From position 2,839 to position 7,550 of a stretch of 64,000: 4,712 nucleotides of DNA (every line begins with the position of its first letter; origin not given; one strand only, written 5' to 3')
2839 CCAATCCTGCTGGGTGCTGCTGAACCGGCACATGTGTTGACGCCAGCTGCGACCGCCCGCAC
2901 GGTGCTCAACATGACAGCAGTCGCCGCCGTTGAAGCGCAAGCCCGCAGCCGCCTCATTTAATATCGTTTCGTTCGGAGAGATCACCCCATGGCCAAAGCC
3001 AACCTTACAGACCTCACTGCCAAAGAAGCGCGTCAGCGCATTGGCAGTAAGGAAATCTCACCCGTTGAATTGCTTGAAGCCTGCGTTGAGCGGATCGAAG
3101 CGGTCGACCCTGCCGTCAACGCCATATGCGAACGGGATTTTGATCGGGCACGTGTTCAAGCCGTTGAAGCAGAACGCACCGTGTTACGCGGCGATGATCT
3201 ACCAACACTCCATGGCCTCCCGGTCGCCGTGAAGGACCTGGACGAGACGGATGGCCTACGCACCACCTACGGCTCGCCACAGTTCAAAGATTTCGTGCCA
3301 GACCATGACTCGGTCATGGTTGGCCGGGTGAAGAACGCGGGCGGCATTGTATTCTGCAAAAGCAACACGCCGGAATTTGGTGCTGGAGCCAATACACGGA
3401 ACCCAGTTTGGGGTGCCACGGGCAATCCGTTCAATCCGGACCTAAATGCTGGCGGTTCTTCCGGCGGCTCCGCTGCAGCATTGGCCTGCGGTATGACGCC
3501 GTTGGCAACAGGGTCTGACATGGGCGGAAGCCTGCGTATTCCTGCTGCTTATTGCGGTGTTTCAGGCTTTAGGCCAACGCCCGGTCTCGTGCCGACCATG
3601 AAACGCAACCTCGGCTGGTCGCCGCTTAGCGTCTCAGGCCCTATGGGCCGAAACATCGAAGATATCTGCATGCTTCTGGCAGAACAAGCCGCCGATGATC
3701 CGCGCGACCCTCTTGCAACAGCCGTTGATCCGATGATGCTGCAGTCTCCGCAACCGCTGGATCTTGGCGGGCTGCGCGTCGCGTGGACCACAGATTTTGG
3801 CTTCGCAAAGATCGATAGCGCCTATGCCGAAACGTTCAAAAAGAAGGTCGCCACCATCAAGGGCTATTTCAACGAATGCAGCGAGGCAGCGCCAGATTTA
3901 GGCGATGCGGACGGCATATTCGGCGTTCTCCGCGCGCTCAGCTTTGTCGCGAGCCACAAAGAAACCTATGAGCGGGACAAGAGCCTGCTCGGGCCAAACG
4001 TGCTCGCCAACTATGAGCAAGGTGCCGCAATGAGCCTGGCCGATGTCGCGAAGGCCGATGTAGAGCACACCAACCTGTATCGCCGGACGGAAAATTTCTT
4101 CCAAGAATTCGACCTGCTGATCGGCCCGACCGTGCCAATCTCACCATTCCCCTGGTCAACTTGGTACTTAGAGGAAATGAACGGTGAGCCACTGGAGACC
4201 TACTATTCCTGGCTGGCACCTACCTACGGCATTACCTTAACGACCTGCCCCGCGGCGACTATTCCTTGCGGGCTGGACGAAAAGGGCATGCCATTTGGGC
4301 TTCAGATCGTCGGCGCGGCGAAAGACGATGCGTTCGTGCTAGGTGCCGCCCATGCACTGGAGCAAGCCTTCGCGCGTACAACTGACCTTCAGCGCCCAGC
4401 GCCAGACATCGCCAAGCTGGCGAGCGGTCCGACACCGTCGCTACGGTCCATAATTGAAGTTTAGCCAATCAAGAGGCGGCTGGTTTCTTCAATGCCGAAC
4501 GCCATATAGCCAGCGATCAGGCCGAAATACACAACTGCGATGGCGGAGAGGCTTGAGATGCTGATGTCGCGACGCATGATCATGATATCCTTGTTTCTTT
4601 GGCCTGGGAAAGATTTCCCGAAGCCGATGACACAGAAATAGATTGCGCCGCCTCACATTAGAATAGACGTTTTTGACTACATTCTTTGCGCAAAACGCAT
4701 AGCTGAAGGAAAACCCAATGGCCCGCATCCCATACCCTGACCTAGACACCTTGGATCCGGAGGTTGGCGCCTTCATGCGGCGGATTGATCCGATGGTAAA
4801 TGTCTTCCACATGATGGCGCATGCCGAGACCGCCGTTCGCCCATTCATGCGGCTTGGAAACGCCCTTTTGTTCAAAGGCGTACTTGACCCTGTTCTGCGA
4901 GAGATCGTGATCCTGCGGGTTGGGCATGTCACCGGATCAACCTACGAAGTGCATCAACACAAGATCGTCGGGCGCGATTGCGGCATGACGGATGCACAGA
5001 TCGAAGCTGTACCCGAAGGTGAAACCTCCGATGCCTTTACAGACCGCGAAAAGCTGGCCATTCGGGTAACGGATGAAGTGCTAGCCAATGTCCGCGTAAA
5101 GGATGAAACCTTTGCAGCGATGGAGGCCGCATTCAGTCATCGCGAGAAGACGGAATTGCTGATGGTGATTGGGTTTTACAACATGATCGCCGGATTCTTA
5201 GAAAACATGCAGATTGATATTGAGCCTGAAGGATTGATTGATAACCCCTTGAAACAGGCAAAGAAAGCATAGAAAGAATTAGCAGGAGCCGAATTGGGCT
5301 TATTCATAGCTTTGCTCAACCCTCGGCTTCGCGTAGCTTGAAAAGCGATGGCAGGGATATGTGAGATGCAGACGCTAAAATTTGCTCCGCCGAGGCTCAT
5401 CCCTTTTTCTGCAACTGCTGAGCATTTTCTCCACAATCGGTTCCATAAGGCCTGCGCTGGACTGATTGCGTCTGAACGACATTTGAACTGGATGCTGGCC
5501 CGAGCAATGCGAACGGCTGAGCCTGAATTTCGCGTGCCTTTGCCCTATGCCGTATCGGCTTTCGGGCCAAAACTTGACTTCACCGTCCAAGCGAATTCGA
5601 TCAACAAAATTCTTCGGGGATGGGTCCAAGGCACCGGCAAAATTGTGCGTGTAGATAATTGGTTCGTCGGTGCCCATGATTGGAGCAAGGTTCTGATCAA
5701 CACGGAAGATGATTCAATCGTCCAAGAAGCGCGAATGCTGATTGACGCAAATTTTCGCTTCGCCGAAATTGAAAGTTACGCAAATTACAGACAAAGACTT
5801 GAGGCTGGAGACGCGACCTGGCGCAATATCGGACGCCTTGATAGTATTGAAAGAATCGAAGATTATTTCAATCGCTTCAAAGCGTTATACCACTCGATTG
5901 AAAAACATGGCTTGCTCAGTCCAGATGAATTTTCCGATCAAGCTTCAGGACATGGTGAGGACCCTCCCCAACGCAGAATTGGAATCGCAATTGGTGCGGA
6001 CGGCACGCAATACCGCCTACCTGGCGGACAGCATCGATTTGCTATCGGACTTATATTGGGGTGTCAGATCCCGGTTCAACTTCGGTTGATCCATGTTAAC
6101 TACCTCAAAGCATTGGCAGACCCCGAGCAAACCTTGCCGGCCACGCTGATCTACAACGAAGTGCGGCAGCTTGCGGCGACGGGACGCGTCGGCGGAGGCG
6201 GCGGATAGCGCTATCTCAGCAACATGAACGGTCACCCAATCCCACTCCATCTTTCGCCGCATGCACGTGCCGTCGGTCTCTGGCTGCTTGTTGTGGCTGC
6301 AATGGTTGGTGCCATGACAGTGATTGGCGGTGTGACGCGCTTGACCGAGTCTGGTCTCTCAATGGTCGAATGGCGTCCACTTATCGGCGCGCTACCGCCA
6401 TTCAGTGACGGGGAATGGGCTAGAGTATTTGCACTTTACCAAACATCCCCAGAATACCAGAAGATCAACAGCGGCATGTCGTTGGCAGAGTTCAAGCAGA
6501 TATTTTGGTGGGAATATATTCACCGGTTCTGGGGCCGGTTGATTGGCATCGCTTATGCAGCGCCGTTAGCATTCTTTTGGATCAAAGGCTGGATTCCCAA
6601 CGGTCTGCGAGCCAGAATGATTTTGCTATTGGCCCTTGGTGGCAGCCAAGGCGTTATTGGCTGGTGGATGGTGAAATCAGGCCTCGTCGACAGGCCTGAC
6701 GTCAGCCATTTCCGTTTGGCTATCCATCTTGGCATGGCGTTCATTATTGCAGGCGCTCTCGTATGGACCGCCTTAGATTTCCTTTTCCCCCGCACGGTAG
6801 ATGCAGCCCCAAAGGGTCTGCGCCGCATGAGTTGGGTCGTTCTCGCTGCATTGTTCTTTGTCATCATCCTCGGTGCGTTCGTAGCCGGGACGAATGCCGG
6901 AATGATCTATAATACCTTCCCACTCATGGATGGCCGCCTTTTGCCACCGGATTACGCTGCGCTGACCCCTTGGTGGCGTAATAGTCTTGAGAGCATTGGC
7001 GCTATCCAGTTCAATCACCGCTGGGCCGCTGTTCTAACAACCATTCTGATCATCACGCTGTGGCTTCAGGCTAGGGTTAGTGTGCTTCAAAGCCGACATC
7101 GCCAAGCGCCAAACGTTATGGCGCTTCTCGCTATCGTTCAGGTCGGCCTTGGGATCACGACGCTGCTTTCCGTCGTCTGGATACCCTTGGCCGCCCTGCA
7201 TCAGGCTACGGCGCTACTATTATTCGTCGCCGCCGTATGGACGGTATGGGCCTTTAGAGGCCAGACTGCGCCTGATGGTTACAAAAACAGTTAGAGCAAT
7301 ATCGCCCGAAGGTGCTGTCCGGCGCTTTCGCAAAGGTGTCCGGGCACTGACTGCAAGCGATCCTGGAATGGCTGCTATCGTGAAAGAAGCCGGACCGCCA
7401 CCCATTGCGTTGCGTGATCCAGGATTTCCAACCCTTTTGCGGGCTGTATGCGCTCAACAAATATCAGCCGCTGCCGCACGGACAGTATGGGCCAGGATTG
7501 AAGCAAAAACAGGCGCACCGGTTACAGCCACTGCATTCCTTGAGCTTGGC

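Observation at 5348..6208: Low-GC orphan gene with a ParB-N / sulfiredoxin-like motif between housekeeping genes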

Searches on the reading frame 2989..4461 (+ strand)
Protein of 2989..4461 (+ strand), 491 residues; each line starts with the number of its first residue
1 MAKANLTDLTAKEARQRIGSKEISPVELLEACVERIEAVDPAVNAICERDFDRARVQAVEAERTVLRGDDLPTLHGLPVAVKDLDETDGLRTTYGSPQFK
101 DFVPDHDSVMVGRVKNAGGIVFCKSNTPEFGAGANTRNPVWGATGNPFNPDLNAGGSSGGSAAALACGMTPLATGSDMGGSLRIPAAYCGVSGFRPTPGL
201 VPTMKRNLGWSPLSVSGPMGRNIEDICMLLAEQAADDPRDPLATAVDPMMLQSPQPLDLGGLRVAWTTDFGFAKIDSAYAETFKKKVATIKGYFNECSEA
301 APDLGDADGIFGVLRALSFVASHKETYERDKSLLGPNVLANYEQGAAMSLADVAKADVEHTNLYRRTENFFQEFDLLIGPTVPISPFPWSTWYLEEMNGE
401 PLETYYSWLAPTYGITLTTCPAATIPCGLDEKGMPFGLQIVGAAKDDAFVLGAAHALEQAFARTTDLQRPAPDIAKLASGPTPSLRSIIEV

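Call 4: search_protein_families(library=pfam, proteins=[window:2989-4461:+], max_evalue=1)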
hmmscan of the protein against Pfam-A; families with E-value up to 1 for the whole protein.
window:2989-4461:+ (491 aa): 1 family
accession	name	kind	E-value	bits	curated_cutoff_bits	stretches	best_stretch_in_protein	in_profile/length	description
PF01425.27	Amidase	-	2.2e-91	307.6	27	1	27-451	1-445/445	Amidase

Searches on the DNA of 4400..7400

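Call 103: search_rna_families(source=window, start=4400, end=7400, threshold=evalue, max_evalue=1)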
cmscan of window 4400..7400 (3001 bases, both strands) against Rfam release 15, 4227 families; matches with E-value up to 1: 0.
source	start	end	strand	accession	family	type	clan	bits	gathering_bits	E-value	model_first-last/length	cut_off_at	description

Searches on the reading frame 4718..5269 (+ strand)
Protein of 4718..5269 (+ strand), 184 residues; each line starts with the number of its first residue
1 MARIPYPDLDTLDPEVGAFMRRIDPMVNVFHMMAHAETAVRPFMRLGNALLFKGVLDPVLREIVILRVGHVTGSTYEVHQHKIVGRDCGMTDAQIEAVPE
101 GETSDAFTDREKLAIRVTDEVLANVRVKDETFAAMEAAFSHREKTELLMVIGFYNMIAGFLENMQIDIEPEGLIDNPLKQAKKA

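Call 4: search_protein_families(library=pfam, proteins=[window:4718-5269:+], max_evalue=1)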
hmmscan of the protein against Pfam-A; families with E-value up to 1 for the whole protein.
window:4718-5269:+ (184 aa): 3 families
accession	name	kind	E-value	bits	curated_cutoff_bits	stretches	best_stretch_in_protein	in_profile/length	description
PF02627.25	CMD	-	1.5e-11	44.6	23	1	41-120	5-84/84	Carboxymuconolactone decarboxylase family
PF00554.27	RHD_DNA_bind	-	0.084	13.3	27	1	73-104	60-90/169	Rel homology DNA-binding domain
PF16095.11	COR-A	-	0.16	12.3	35.3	1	35-92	40-95/143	C-terminal of Roc, COR-A domain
